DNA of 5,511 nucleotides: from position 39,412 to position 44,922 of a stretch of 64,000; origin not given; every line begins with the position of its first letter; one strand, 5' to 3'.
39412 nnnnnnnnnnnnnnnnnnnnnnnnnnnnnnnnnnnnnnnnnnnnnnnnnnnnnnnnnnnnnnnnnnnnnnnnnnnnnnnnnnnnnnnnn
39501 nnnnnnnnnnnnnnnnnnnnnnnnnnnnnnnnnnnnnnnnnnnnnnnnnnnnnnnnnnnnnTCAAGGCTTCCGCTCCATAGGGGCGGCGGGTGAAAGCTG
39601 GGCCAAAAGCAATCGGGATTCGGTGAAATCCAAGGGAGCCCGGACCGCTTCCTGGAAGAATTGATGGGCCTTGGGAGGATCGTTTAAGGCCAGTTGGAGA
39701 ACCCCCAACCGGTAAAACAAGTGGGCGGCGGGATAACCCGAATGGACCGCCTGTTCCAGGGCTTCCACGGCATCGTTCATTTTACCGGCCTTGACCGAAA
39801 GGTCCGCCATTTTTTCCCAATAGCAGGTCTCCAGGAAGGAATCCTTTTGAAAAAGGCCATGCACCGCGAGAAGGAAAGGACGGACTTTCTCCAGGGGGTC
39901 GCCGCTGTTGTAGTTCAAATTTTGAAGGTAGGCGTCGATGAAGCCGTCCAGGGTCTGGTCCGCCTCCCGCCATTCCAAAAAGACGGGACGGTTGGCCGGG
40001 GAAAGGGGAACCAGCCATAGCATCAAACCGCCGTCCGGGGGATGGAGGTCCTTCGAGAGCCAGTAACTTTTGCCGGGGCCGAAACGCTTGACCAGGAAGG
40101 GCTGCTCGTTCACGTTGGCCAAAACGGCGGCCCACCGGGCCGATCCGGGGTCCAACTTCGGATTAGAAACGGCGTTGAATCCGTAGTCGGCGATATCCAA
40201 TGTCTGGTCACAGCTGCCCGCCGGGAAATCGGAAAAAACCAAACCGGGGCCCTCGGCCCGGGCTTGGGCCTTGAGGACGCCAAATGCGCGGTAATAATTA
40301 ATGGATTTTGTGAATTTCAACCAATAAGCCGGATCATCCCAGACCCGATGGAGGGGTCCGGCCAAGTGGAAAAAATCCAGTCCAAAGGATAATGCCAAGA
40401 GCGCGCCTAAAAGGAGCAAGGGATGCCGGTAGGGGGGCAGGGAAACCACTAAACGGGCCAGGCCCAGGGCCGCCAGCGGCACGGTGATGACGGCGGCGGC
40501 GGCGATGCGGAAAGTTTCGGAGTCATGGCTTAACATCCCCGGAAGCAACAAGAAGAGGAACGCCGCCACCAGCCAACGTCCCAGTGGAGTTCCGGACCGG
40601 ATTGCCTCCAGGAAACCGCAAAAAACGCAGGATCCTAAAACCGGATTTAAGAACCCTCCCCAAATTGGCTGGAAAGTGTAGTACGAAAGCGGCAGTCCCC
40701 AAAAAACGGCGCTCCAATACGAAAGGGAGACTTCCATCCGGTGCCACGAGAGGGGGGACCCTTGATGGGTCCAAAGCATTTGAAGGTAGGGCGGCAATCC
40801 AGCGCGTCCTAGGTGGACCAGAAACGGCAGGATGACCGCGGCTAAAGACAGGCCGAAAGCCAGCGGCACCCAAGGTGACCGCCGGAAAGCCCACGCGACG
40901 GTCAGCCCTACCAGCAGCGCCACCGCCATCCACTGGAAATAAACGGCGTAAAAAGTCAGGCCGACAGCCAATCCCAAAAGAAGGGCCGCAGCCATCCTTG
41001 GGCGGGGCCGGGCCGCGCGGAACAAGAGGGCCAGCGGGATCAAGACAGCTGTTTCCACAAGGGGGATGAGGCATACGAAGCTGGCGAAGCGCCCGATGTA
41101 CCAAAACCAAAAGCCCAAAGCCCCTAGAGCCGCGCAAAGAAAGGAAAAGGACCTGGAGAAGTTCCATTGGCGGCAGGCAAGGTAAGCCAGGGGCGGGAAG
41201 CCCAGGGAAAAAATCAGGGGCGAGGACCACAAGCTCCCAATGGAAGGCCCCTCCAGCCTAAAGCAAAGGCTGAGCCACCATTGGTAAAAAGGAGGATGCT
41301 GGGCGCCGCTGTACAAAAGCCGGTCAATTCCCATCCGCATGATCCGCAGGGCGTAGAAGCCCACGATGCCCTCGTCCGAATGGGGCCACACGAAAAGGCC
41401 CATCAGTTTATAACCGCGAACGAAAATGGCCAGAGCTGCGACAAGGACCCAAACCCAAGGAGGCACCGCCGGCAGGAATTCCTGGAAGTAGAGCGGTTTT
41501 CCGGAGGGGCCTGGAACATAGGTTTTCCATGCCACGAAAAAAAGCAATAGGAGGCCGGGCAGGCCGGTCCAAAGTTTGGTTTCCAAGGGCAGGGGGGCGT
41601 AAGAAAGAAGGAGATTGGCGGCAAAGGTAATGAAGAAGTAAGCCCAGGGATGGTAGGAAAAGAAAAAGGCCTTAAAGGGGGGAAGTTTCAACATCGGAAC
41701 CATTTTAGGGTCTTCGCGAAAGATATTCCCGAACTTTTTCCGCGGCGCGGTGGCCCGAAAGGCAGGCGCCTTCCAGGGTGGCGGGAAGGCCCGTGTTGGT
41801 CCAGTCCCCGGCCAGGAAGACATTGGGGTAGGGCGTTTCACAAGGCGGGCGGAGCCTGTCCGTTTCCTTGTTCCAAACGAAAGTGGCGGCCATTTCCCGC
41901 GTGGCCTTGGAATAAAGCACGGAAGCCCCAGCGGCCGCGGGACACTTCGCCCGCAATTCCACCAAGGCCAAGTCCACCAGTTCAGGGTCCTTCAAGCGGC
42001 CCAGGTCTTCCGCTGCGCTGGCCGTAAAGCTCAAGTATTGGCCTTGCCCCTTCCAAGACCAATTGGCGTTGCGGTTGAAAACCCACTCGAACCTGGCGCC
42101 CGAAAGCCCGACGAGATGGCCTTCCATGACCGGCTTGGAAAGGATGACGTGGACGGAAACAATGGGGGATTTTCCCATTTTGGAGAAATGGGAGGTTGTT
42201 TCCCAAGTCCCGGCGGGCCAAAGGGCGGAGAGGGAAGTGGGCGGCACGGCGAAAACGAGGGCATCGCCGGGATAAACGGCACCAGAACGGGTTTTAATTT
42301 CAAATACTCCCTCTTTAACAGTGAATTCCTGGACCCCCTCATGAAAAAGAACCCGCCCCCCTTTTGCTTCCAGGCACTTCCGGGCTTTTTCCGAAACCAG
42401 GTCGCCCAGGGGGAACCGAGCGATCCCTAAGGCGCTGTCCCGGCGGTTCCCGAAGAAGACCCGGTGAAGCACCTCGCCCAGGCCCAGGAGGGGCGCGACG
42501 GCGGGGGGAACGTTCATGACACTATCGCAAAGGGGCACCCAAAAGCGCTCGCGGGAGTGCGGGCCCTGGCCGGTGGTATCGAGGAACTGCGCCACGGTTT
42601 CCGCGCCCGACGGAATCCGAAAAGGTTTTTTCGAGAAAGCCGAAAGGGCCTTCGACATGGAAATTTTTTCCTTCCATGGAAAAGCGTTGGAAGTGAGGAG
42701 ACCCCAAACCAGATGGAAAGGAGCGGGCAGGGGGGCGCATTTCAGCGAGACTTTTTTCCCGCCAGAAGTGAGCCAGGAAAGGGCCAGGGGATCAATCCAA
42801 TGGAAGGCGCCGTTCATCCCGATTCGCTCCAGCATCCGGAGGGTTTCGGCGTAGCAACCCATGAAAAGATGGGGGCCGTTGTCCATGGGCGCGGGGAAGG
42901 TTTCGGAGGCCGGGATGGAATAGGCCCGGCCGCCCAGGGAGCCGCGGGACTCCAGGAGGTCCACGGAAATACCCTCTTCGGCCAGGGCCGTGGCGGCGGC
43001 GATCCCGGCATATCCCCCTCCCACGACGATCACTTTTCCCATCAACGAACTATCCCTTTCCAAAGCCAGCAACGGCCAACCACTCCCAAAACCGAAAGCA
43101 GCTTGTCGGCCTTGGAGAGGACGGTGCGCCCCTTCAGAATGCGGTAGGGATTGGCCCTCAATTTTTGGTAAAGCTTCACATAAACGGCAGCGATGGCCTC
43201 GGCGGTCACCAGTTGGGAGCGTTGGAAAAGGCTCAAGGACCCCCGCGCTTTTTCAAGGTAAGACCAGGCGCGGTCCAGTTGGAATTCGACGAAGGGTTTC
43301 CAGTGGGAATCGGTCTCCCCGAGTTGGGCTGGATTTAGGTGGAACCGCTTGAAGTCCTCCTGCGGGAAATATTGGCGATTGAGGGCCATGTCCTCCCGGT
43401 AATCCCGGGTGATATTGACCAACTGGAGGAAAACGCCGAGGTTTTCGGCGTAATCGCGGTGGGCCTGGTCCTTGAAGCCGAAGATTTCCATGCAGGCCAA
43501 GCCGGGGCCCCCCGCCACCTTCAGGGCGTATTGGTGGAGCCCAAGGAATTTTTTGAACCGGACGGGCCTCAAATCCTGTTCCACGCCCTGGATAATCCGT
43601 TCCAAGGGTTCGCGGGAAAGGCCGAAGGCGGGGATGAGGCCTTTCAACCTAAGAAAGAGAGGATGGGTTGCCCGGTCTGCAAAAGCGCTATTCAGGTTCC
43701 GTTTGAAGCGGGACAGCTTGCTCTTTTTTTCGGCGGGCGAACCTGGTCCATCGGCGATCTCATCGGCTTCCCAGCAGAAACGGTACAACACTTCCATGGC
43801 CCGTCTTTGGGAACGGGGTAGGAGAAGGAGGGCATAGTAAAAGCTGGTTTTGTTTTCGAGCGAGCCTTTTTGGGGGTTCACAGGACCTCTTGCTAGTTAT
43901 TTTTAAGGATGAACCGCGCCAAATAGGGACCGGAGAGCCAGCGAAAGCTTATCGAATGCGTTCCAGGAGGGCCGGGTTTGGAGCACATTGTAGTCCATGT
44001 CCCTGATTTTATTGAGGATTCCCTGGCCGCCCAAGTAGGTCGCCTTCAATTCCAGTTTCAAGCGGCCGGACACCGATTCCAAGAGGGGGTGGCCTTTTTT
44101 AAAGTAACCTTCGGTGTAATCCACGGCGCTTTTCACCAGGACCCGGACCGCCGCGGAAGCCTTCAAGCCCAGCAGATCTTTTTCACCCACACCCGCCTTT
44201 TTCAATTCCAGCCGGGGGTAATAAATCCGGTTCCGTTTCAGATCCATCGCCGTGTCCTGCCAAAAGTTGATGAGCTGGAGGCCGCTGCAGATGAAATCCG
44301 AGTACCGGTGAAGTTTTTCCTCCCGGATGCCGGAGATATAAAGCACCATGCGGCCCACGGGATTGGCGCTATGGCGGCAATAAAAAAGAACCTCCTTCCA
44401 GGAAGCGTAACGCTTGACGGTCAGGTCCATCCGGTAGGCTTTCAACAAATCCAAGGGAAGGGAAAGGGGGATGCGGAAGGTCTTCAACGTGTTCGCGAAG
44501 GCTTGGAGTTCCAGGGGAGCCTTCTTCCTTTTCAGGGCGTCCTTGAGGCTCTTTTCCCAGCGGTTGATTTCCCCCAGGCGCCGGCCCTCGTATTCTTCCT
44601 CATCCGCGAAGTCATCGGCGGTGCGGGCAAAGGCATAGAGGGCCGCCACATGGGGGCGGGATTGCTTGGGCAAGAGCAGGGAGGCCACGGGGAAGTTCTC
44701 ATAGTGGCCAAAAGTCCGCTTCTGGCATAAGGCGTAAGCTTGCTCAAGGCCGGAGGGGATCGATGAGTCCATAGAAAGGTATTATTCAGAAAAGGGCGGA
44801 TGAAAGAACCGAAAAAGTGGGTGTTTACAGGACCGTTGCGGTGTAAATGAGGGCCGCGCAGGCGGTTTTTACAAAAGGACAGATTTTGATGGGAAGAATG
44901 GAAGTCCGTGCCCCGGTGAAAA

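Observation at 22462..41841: Array of six paralogous PMT/TMTC-like GT-C glycosyltransferases with TPR tails, coupled to the hpnCDE squalene genes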

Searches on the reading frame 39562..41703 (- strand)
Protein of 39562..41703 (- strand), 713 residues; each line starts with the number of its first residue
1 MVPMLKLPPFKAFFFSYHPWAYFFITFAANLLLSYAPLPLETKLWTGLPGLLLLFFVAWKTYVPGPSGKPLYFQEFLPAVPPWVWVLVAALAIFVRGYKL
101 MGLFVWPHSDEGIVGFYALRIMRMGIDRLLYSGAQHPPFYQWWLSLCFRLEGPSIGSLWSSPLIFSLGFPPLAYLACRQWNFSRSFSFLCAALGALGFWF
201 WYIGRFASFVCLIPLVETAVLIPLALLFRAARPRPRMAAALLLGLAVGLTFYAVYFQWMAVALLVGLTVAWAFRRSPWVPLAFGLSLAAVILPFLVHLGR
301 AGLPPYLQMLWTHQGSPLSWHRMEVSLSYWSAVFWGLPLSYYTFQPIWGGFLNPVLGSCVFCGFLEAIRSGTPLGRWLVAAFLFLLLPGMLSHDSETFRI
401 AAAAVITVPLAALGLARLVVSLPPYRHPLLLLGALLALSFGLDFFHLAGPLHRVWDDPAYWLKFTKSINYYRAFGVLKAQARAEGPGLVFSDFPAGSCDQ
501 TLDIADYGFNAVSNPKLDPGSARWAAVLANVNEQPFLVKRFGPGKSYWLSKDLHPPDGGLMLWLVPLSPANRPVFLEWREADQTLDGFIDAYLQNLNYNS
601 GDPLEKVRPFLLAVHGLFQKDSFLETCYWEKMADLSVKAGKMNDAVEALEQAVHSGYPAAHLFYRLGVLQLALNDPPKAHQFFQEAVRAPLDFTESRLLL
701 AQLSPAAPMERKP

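Call 4: search_protein_families(library=pfam, proteins=[window:39562-41703:-], max_evalue=1)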
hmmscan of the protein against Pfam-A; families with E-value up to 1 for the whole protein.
window:39562-41703:- (713 aa): 8 families
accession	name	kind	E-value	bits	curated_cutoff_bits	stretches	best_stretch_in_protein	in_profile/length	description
PF13432.12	TPR_16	-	1.9e-06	28.6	32.7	1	632-689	3-60/65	Tetratricopeptide repeat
PF07719.23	TPR_2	-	0.00012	22.3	27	1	661-688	2-29/34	Tetratricopeptide repeat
PF14559.12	TPR_19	-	0.00065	20.4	25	1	638-703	3-68/68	Tetratricopeptide repeat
PF00515.34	TPR_1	-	0.0013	18.9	27.8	1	663-687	4-28/34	Tetratricopeptide repeat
PF13428.12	TPR_14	-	0.006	17.6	23.5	0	662-703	3-44/44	Tetratricopeptide repeat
PF13424.12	TPR_12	-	0.006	17.2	30.1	1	649-688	26-73/77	Tetratricopeptide repeat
PF13174.12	TPR_6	-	0.025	15.7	26.3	0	663-687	3-27/33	Tetratricopeptide repeat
PF13181.12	TPR_8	-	0.051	14.2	25.7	0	629-653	4-28/34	Tetratricopeptide repeat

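Call 5: search_protein_families(library=ncbifam, proteins=[window:39562-41703:-], max_evalue=1)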
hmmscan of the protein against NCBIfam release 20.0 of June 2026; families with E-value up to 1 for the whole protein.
window:39562-41703:- (713 aa): 3 families
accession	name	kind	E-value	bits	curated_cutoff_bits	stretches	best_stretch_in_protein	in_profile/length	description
TIGR02917.1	PEP_TPR_lipo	equivalog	0.041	11.7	312.2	1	633-703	608-678/899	XrtA/PEP-CTERM system TPR-repeat protein PrsT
NF040959.1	MamA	equivalog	0.054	12.9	200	1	636-687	115-166/204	magnetosome protein MamA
NF047371.1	FlcA_CTERM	equivalog_domain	0.091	11.2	300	1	629-686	441-499/646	periplasmic flagellar collar protein FlcA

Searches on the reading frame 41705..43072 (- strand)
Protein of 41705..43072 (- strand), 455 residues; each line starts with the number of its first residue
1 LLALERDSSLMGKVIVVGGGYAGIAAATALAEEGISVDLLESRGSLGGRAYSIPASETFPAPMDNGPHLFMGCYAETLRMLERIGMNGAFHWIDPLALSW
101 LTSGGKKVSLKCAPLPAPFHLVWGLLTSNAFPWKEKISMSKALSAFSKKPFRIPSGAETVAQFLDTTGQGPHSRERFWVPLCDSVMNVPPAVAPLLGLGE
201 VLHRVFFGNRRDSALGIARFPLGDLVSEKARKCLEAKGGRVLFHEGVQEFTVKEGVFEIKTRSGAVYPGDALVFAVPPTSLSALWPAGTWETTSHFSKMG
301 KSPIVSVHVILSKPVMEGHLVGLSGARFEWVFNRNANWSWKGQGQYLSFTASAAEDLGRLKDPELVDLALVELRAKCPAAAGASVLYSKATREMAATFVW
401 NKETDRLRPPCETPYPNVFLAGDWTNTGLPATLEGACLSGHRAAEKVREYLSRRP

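Call 8: search_protein_families(library=ncbifam, proteins=[window:41705-43072:-], max_evalue=0.01)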
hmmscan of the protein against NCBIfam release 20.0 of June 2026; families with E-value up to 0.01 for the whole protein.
window:41705-43072:- (455 aa): 64 families (the best 25 are shown)
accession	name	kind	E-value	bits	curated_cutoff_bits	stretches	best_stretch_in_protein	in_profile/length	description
TIGR03467.1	HpnE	equivalog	2.3e-111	373.1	283.05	1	14-447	1-428/430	hydroxysqualene dehydroxylase HpnE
TIGR02731.1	phytoene_desat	equivalog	3.2e-21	75.6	569.4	1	13-447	1-452/453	15-cis-phytoene desaturase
TIGR02732.1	zeta_caro_desat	equivalog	9.4e-21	74.3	622.15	2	13-144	1-130/474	9,9'-di-cis-zeta-carotene desaturase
NF005560.0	PRK07233.1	equivalog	5.1e-19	68.4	252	2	228-450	203-431/435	hypothetical protein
NF045637.1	carotdesatCrtDProt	equivalog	1.6e-10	40.1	580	1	14-70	1-54/485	1-hydroxycarotenoid 3,4-desaturase CrtD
TIGR02734.1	crtI_fam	subfamily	2.3e-10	39.8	238.1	1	14-68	1-52/504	phytoene desaturase family protein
TIGR00562.1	proto_IX_ox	equivalog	7.2e-09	34.7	97.85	1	12-163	3-143/470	protoporphyrinogen oxidase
TIGR03197.1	MnmC_Cterm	equivalog_domain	6.7e-08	32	174.2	1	13-100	1-94/400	FAD-dependent 5-carboxymethylaminomethyl-2-thiouridine(34) oxidoreductase MnmC1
NF058655.1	CrtID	equivalog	7.9e-08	31.6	640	1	14-68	1-52/478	bifunctional phytoene desaturase/3,4-desaturase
TIGR02733.1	desat_CrtD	equivalog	1.1e-07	30.9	549.7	1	13-50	3-40/492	C-3',4' desaturase CrtD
NF040770.1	hetero_SS_HdrA2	exception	2.3e-07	29.3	1100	1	9-61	137-187/777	CoB-CoM heterodisulfide reductase HdrA2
NF009410.0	PRK12771.1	subfamily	2.1e-06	26.6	516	1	13-54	140-182/566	NAD(P)-binding protein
NF008845.0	PRK11883.1-5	equivalog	8.9e-06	24.2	560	0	13-87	6-83/468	protoporphyrinogen oxidase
TIGR00292.1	TIGR00292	equivalog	1.3e-05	24.6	148.3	1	13-49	23-59/254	sulfide-dependent adenosine diphosphate thiazole synthase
NF005313.0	PRK06847.1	subfamily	1.3e-05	24.4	372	1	11-42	4-35/375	hypothetical protein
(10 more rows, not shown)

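Call 82: find_related_loci(query=A4, collection=metagenome_contigs, flank=10000)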
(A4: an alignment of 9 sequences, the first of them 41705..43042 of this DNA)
Query A4 (445 aa) in metagenome_contigs; peptide patterns used: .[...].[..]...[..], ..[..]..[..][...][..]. (x = any residue, [..] = any of these).
225 stretches matched a pattern; 53 encode a relative of the query (tblastn E <= 1e-3); 51 distinct loci.
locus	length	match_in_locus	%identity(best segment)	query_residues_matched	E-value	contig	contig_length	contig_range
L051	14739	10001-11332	75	1-444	0e+0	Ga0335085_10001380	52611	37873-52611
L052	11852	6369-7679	75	1-437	0e+0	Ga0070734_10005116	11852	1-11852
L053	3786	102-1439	66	1-444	0e+0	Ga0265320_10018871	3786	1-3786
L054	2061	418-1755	66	1-444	0e+0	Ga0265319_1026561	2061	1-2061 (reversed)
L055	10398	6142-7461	63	1-441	0e+0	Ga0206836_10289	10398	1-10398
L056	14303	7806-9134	63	1-443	0e+0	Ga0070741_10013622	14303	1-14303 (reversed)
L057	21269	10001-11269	63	22-445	2e-178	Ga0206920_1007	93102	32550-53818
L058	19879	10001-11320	62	1-441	3e-178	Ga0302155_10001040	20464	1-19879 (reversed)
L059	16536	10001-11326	62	1-443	6e-178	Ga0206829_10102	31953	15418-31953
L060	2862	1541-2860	61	1-424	0e+0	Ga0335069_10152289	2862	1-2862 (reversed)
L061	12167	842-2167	59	3-444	7e-177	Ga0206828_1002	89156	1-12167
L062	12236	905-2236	62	3-441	6e-176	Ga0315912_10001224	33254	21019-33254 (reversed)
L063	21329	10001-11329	62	1-444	5e-176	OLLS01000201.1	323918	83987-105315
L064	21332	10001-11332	59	1-443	6e-172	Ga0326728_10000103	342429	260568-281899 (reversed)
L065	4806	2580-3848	61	24-441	4e-168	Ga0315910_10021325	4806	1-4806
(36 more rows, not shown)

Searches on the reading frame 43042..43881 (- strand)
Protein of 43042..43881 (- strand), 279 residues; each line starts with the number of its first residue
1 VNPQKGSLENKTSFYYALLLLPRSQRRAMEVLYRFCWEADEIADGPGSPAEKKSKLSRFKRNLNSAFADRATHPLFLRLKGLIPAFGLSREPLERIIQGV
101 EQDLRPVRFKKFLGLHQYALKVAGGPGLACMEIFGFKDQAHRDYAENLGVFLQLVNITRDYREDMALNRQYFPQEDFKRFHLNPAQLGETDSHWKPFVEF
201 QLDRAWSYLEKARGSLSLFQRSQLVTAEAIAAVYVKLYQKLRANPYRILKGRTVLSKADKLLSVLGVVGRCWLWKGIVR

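Call 8: search_protein_families(library=ncbifam, proteins=[window:43042-43881:-], max_evalue=0.01)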
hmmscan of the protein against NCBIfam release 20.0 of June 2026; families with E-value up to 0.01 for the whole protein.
window:43042-43881:- (279 aa): 6 families
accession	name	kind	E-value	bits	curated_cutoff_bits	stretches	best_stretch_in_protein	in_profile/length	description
TIGR03465.1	HpnD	equivalog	7.8e-58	195.6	278.6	1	10-265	5-262/267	presqualene diphosphate synthase HpnD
NF045686.1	PhytoSynCyanob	equivalog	1.5e-35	122.8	550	1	12-264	33-300/310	15-cis-phytoene synthase CrtB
TIGR03464.1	HpnC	equivalog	1.9e-34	119.4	250.45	1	13-265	8-263/267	squalene synthase HpnC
NF045921.1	PhytnSynCrtBRhod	equivalog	4.1e-18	65.9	500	1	12-264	19-272/307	15-cis-phytoene synthase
NF042419.1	Phyto_syn_CrtB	equivalog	2.3e-17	63.5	480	1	12-264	16-279/306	15-cis-phytoene synthase CrtB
TIGR01559.1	squal_synth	equivalog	1e-08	34.8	286.75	1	139-182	162-208/337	squalene synthase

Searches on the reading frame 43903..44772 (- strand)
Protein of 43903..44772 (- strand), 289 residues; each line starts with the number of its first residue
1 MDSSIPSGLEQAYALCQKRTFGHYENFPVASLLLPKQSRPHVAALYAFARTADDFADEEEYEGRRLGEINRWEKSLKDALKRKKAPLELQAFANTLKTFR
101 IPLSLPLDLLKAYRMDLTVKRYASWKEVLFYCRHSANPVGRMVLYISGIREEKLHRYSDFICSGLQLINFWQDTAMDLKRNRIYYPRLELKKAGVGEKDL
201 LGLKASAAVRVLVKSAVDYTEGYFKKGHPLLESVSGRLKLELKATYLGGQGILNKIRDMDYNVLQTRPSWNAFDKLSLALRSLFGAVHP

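Call 8: search_protein_families(library=ncbifam, proteins=[window:43903-44772:-], max_evalue=0.01)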
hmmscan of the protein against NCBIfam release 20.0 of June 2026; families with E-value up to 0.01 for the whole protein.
window:43903-44772:- (289 aa): 5 families
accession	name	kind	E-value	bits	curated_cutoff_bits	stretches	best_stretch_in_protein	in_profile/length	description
TIGR03464.1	HpnC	equivalog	3.3e-87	292.4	250.45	1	23-283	5-266/267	squalene synthase HpnC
TIGR03465.1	HpnD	equivalog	2.5e-42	144.8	278.6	1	26-283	8-265/267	presqualene diphosphate synthase HpnD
NF045686.1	PhytoSynCyanob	equivalog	1.3e-28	100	550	1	8-276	16-297/310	15-cis-phytoene synthase CrtB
NF045921.1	PhytnSynCrtBRhod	equivalog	1.3e-24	87.2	500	1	24-284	18-277/307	15-cis-phytoene synthase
NF042419.1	Phyto_syn_CrtB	equivalog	1.1e-17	64.5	480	1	26-233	17-233/306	15-cis-phytoene synthase CrtB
